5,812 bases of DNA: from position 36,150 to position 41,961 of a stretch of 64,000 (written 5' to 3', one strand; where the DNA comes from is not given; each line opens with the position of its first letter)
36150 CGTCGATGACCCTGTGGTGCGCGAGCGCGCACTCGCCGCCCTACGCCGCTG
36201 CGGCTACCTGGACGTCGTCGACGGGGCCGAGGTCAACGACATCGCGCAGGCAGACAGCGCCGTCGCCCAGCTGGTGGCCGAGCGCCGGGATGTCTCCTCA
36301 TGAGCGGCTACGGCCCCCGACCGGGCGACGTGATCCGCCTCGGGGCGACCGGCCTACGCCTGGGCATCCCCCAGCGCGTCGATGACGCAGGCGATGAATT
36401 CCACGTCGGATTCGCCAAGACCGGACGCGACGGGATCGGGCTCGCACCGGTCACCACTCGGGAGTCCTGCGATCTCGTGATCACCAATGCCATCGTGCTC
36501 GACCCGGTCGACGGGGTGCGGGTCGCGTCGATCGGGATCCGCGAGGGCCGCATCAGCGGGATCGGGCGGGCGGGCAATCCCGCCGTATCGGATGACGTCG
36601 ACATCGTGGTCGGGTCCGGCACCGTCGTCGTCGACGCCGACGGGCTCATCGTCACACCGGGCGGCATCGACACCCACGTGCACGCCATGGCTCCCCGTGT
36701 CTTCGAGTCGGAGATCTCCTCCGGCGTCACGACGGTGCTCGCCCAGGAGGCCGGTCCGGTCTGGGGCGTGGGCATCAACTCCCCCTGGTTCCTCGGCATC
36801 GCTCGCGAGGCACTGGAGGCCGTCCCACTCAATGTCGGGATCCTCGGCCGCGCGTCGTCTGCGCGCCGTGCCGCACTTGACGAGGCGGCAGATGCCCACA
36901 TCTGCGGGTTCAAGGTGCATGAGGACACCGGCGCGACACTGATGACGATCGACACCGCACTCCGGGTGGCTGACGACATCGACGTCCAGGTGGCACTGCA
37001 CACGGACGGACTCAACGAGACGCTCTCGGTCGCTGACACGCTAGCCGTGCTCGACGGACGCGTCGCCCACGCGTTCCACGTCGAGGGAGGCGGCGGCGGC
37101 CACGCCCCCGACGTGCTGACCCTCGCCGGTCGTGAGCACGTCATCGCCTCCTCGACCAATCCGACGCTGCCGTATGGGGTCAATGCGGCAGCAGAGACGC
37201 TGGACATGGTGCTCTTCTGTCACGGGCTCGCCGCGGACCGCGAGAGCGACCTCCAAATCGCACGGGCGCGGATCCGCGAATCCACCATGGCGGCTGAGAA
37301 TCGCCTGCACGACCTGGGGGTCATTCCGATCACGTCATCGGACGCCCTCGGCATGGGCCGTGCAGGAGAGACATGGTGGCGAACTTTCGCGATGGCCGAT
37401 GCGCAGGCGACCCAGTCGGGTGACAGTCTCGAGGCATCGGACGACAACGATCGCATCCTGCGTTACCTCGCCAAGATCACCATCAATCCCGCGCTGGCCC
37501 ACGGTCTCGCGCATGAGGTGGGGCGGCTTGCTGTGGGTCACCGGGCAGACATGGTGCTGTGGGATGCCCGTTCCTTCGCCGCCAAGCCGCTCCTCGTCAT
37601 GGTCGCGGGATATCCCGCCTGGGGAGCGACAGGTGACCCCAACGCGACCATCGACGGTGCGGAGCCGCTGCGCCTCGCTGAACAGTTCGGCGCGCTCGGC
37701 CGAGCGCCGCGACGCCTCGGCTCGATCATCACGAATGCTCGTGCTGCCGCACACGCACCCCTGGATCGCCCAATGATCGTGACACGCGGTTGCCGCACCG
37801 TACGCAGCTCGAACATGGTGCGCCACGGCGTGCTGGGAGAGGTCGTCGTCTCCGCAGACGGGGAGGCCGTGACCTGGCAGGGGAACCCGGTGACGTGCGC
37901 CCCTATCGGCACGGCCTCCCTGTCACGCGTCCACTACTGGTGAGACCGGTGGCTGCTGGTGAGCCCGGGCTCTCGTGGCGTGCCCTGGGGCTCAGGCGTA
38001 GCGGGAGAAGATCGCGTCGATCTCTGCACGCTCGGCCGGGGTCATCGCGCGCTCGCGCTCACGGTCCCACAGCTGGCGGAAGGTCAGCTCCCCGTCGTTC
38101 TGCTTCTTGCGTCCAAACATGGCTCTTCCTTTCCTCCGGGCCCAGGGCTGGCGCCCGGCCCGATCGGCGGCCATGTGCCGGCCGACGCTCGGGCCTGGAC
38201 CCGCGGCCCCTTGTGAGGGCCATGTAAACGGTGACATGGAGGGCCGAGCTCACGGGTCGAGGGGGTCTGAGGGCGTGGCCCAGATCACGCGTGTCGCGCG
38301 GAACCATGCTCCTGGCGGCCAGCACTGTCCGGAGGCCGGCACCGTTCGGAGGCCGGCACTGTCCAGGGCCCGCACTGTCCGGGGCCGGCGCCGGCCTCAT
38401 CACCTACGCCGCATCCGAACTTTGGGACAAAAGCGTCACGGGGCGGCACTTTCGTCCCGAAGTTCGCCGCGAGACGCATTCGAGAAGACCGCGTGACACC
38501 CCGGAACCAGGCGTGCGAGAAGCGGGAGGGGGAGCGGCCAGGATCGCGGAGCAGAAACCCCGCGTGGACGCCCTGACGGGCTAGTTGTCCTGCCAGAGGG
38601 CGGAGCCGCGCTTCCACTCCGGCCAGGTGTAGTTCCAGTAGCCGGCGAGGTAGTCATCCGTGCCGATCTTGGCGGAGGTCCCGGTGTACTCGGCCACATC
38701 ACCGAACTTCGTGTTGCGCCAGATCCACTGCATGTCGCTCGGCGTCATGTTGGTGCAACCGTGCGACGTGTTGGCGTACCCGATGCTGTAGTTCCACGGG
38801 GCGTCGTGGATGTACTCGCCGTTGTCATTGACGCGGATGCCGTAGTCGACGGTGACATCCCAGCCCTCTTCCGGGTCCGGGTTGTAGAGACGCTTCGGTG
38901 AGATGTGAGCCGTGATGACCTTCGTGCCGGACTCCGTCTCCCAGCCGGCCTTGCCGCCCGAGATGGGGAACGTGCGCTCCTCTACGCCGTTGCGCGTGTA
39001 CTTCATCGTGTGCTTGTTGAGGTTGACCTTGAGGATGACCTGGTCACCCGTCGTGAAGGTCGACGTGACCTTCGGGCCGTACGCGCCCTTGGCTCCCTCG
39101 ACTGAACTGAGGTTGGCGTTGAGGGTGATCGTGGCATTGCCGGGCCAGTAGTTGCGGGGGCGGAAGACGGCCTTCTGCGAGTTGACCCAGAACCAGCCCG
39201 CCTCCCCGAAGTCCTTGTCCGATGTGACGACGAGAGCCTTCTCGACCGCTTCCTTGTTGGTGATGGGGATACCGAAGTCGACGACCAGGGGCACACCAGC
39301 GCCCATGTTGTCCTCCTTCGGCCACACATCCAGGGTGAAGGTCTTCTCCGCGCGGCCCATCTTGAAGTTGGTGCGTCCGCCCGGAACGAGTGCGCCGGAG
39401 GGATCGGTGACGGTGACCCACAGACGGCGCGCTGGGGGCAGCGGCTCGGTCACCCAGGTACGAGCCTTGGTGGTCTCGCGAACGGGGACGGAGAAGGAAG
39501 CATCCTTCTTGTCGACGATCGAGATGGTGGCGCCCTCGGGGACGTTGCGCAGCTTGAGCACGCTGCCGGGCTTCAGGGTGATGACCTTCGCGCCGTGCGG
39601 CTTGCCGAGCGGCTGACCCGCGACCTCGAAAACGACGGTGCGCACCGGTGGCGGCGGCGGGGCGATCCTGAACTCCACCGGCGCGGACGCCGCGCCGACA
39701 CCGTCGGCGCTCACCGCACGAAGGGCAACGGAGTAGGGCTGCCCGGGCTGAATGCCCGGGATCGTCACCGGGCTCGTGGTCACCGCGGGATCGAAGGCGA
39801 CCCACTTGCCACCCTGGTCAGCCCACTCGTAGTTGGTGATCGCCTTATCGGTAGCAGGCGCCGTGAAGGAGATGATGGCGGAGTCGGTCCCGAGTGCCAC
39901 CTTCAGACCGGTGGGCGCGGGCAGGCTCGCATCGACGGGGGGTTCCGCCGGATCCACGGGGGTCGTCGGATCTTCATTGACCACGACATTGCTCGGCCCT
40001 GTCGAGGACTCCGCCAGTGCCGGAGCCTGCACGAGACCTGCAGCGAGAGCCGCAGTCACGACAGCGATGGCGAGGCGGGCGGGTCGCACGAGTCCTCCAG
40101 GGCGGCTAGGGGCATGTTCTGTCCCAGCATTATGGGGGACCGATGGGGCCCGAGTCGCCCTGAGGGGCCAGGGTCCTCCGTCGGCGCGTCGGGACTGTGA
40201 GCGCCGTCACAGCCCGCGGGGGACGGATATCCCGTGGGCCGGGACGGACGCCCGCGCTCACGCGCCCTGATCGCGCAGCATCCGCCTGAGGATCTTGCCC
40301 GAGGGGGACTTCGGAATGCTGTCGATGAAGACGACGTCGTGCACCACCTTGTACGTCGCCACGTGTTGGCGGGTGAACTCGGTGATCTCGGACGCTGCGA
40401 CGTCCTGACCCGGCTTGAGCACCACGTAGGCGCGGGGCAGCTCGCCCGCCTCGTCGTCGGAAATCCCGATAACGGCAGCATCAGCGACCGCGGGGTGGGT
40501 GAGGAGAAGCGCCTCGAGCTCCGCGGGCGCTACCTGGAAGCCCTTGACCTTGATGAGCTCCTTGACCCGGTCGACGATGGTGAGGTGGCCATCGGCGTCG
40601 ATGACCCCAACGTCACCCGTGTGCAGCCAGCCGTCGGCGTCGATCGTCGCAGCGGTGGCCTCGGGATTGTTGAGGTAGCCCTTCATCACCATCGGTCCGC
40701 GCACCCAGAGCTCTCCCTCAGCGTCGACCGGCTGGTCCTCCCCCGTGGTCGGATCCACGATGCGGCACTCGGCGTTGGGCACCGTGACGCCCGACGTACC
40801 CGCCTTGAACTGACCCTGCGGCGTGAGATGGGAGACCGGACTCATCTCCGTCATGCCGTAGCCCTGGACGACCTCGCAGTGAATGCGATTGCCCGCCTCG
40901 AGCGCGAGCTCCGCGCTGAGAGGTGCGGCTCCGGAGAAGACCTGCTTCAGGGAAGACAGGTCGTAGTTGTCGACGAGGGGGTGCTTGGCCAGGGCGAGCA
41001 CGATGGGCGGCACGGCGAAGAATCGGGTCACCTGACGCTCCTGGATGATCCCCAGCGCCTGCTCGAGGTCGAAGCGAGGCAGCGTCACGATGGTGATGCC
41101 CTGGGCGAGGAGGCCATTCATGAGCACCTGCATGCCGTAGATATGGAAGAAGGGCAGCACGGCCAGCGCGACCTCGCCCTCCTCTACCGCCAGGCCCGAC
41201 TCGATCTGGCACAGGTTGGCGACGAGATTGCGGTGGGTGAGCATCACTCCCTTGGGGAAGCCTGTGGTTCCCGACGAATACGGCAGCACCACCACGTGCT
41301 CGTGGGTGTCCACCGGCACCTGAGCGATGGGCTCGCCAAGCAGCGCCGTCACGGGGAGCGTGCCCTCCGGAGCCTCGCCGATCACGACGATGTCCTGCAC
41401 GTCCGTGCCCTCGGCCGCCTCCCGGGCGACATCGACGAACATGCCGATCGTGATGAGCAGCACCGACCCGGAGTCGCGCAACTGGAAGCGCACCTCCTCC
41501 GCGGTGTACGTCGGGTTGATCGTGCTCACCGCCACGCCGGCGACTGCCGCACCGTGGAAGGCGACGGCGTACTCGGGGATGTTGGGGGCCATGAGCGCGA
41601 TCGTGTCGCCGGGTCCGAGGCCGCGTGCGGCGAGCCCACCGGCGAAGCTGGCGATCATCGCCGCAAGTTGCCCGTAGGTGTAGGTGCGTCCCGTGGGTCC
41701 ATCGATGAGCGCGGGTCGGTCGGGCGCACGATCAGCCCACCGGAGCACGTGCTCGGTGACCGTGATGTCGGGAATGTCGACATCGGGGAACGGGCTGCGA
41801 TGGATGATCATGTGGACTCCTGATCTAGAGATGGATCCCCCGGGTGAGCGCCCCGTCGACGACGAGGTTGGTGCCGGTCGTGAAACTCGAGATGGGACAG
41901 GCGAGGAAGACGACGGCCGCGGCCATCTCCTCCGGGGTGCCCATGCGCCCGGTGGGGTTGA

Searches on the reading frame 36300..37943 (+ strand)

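Call 15: search_protein_families(library=pfam, proteins=[window:36300-37943:+], max_evalue=0.00001)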
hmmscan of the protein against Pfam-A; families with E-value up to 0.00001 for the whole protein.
window:36300-37943:+ (547 aa): 3 families
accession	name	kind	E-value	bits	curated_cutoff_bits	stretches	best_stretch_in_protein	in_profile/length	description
PF01979.26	Amidohydro_1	-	7.5e-41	140.9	25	1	117-437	1-342/345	Amidohydrolase family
PF00449.26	Urease_alpha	-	4.8e-29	101.6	23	1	3-111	11-121/121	Urease alpha-subunit, N-terminal domain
PF07969.17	Amidohydro_3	-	9.2e-12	45.6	29.7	1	110-197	2-113/472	Amidohydrolase family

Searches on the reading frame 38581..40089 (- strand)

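Call 15: search_protein_families(library=pfam, proteins=[window:38581-40089:-], max_evalue=0.00001)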
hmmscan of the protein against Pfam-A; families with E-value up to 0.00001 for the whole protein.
window:38581-40089:- (502 aa): 3 families
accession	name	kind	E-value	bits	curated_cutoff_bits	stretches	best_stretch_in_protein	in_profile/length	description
PF17964.7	Big_10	-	1.5e-17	64.7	22.9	1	206-330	37-163/164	Bacterial Ig domain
PF03734.19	YkuD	-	5.2e-17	63.2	23.4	1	352-464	3-142/146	L,D-transpeptidase catalytic domain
PF00041.27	fn3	-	7.1e-09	36.2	25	1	58-140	2-83/84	Fibronectin type III domain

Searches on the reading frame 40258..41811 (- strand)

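Call 15: search_protein_families(library=pfam, proteins=[window:40258-41811:-], max_evalue=0.00001)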
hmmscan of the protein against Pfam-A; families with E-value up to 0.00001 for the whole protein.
window:40258-41811:- (517 aa): 2 families
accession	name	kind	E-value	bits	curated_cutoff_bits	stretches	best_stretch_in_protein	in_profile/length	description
PF00501.34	AMP-binding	-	3.2e-99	332.8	29.9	1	24-380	3-384/384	AMP-binding enzyme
PF13193.12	AMP-binding_C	-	2.6e-21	76.8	24.5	1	431-506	1-76/76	AMP-binding enzyme C-terminal domain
